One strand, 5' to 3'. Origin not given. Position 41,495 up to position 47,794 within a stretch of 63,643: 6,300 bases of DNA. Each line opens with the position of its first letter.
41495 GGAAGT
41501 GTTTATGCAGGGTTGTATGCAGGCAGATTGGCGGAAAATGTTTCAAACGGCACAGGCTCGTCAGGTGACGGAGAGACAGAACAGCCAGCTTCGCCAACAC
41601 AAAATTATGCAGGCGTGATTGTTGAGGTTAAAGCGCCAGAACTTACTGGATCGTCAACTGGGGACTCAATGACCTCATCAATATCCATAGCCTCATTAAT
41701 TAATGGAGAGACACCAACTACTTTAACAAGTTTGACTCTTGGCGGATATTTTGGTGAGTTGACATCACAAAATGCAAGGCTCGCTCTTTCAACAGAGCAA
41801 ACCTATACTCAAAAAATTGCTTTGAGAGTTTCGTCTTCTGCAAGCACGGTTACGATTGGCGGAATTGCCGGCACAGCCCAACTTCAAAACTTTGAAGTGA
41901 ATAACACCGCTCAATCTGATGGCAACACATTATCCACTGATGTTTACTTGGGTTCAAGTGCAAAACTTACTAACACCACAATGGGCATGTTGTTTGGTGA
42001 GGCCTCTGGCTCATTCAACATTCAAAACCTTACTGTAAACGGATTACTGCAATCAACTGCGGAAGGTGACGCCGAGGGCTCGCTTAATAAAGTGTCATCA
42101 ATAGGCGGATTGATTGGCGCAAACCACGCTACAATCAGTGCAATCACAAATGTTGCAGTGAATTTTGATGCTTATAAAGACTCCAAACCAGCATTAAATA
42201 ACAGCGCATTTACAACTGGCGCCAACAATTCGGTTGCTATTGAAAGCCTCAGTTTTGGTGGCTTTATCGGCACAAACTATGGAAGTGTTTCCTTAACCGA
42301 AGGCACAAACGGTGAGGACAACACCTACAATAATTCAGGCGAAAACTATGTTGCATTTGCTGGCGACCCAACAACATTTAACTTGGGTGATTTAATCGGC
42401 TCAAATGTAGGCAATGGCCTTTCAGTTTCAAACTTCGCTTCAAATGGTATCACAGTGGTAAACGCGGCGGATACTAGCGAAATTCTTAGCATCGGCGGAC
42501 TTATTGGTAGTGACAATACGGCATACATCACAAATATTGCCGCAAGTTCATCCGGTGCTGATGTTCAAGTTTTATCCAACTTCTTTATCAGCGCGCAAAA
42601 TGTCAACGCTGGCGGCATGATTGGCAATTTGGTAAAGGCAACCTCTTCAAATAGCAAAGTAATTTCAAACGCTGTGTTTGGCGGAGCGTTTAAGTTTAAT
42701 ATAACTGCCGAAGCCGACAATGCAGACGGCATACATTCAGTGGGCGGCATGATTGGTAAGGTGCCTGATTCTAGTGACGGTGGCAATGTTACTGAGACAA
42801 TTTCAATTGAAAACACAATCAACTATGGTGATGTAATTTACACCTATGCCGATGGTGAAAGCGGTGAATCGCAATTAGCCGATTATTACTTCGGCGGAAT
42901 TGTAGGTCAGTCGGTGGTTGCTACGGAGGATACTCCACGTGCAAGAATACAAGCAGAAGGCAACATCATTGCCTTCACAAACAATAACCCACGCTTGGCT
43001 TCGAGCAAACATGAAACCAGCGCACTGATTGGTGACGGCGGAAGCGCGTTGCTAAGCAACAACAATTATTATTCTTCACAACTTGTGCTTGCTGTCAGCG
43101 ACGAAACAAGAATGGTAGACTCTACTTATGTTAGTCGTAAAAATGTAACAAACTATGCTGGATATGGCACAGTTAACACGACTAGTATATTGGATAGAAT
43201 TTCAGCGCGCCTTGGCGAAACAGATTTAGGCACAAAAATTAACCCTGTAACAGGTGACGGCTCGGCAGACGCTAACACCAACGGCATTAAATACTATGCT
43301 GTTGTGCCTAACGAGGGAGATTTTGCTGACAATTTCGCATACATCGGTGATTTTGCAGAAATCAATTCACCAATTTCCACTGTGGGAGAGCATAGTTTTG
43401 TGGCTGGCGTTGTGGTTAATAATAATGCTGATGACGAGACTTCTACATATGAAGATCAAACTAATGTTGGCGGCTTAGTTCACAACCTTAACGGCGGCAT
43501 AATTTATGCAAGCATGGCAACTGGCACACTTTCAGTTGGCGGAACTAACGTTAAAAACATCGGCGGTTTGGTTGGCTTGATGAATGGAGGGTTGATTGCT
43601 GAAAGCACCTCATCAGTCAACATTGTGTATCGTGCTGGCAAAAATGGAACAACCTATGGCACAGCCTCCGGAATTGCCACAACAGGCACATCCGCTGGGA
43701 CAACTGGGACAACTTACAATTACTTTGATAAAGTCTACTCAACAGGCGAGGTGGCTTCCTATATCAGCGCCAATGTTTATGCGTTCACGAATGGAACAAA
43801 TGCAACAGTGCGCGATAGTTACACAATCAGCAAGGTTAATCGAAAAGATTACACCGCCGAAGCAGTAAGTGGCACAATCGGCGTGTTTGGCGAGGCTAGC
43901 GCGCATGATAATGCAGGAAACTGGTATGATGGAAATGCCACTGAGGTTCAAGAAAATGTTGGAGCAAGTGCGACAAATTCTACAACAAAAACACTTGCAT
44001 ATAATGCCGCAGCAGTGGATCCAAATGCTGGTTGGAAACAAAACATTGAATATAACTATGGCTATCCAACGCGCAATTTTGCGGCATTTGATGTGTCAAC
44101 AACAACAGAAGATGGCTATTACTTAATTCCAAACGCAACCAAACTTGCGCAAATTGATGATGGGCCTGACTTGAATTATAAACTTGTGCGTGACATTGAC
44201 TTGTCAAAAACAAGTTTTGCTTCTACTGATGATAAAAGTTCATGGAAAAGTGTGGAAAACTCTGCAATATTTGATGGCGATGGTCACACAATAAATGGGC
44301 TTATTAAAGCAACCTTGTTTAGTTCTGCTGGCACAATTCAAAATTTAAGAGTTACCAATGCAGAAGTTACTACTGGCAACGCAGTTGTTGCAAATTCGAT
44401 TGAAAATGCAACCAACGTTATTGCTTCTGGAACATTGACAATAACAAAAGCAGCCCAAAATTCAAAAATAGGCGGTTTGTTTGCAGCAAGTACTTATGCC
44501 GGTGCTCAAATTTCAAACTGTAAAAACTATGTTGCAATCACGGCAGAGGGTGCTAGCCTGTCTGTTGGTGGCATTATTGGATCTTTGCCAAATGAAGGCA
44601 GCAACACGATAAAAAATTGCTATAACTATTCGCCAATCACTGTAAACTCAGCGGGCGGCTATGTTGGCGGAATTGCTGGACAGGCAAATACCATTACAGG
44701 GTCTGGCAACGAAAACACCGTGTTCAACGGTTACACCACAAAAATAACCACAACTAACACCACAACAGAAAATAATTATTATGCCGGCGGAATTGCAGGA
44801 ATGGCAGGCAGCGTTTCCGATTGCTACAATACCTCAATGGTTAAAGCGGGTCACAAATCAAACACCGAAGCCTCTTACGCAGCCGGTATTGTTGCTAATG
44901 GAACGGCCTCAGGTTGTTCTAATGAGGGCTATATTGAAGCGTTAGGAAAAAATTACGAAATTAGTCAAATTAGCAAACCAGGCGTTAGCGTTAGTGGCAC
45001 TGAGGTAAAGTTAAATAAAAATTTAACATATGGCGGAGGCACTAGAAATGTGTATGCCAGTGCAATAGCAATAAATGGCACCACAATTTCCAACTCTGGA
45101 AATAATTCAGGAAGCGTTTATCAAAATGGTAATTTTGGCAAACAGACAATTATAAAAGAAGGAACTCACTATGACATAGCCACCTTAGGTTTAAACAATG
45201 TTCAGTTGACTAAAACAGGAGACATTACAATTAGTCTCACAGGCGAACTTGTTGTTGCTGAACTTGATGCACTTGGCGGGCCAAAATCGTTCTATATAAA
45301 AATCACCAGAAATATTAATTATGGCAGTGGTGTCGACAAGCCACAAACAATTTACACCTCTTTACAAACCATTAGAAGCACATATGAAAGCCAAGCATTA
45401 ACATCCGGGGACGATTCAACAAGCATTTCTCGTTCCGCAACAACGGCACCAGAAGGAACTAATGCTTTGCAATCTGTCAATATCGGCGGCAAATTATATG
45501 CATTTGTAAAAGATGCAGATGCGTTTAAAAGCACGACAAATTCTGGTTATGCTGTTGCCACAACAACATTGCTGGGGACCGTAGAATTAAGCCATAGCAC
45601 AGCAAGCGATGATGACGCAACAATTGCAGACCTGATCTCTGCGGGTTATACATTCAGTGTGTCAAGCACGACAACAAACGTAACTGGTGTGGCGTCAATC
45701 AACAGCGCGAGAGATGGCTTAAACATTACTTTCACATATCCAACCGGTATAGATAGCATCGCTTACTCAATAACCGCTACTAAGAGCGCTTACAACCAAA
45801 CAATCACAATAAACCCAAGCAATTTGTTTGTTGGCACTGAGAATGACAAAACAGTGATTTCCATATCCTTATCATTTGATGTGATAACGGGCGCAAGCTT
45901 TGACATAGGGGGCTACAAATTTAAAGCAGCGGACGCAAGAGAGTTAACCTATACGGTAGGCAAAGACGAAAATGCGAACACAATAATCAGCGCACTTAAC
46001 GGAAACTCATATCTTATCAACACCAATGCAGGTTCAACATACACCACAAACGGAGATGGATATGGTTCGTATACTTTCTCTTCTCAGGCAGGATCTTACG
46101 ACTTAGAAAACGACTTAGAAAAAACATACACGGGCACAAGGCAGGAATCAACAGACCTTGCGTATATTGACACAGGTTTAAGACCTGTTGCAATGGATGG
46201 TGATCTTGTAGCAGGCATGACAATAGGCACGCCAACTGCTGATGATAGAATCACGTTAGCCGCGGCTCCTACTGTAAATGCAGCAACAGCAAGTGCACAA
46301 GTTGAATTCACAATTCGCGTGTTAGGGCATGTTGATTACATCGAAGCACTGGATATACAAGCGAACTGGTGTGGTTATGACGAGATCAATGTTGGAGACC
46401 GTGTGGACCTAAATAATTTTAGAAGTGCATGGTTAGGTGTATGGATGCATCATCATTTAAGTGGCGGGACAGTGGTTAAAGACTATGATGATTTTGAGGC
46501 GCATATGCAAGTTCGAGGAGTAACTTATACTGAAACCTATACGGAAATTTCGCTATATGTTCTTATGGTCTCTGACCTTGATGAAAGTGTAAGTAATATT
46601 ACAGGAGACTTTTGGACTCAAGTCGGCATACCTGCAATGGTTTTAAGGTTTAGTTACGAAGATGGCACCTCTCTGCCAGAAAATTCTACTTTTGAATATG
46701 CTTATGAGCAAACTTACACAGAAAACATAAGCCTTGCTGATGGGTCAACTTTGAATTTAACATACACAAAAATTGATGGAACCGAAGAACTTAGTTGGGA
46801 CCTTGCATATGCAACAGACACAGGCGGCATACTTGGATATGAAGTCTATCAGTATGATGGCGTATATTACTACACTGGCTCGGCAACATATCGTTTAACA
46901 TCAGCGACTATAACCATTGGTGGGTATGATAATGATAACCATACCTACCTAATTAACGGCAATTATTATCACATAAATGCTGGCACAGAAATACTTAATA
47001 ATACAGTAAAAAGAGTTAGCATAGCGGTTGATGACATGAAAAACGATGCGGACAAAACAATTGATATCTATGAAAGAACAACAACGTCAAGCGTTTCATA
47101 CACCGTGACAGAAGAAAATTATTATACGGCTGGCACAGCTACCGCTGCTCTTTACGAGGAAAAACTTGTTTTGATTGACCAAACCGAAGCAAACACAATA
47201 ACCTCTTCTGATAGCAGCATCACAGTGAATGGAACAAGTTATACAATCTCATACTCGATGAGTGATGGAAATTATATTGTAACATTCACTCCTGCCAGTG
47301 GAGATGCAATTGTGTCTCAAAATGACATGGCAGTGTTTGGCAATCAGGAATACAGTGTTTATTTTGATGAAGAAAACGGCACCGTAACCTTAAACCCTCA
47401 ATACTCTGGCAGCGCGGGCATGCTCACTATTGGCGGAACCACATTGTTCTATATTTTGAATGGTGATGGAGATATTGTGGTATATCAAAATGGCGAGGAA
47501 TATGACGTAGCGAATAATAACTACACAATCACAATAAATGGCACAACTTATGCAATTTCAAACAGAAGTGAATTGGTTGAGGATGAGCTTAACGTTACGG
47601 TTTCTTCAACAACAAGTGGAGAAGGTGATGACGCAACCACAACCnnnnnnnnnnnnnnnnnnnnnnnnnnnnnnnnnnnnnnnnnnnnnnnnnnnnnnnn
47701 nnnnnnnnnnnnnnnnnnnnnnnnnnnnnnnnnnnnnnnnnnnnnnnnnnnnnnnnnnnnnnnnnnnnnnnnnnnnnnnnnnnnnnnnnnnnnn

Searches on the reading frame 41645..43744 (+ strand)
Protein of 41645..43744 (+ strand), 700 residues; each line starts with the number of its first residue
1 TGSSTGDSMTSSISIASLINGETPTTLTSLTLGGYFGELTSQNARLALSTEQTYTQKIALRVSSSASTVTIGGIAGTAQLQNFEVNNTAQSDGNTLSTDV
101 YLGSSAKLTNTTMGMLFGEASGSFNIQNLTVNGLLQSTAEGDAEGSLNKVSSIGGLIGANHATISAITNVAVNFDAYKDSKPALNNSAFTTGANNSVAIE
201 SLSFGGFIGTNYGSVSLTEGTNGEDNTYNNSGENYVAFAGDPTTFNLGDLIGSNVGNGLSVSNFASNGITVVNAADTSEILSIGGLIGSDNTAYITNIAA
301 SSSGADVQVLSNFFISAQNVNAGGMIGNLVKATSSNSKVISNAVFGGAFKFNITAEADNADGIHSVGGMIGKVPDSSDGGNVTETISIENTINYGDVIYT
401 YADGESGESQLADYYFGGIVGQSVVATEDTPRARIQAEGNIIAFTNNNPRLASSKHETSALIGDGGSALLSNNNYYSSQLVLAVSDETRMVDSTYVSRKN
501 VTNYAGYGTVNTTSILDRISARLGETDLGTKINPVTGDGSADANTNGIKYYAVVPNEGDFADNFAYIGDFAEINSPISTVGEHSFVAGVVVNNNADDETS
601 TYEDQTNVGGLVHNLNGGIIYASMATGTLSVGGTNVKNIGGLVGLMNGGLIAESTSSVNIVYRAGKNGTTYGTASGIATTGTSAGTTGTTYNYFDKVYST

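Call 16: search_protein_families(library=pfam, proteins=[window:41645-43744:+], max_evalue=1)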
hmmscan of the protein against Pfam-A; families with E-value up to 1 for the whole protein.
window:41645-43744:+ (700 aa): 1 family
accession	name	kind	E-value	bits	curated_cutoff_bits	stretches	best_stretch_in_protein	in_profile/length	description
PF18257.6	DsbG_N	-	0.043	14.3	25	1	287-338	32-82/90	Disulfide isomerase DsbG N-terminal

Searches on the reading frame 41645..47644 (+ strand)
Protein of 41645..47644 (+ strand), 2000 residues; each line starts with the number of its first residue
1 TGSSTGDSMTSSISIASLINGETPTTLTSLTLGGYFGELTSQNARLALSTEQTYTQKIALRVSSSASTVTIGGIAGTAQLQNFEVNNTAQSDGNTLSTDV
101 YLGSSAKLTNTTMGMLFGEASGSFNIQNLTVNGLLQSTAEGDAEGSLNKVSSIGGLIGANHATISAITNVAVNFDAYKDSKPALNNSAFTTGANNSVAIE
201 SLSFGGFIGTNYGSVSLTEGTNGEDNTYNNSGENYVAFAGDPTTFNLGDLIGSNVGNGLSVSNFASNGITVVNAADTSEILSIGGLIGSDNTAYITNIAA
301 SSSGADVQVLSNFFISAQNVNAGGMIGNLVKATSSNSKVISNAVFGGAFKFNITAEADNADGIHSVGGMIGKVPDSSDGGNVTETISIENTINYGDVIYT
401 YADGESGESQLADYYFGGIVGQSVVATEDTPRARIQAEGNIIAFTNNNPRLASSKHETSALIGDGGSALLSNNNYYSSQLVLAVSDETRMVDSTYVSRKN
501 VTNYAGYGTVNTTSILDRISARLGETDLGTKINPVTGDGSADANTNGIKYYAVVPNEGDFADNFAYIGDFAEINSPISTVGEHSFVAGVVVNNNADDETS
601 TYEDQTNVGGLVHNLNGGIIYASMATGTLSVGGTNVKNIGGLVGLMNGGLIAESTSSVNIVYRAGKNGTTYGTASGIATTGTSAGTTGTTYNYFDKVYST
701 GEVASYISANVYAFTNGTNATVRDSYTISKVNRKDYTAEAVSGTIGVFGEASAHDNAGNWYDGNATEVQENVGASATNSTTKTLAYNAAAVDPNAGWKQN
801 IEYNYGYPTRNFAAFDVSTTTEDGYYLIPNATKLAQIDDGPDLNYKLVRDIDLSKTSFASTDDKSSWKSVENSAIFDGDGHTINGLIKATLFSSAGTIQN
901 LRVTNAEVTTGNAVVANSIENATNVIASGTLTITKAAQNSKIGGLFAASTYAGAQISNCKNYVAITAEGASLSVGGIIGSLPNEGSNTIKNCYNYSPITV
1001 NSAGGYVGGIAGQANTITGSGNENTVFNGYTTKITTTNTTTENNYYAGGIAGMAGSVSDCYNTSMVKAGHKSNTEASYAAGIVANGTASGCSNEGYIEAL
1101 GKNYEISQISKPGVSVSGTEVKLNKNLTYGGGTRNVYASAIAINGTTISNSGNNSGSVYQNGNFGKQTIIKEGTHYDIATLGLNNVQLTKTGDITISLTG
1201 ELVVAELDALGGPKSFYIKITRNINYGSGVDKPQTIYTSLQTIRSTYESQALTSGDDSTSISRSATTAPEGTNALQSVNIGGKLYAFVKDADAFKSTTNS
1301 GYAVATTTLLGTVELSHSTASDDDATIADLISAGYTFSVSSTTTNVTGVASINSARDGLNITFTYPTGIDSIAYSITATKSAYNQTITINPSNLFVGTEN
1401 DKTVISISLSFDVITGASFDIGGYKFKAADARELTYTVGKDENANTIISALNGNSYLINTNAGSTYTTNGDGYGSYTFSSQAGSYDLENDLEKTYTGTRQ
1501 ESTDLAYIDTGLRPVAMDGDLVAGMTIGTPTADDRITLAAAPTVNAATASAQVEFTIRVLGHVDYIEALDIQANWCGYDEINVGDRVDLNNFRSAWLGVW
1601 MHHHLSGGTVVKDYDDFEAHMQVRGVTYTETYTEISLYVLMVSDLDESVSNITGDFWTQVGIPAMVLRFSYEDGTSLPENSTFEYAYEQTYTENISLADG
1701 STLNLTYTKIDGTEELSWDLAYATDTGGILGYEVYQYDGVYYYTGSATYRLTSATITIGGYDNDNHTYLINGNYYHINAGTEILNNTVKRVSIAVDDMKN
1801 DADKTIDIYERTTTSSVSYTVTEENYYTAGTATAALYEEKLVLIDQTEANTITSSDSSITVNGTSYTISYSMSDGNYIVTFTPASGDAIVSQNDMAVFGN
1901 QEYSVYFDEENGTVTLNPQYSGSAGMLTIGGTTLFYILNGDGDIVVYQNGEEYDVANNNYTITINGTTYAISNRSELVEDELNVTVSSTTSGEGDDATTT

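Call 7: search_protein_families(library=pfam, proteins=[window:41645-47644:+], max_evalue=10)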
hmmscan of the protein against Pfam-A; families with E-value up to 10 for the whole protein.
window:41645-47644:+ (2000 aa): 3 families
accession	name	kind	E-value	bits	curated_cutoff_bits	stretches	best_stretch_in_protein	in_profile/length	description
PF07872.17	DUF1659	-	0.044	14.1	24.1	1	1807-1853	25-71/72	Protein of unknown function (DUF1659)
PF18257.6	DsbG_N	-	0.081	13.4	25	1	287-338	32-82/90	Disulfide isomerase DsbG N-terminal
PF05440.17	MtrB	-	0.18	12.7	27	1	1779-1837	22-80/94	Tetrahydromethanopterin S-methyltransferase subunit B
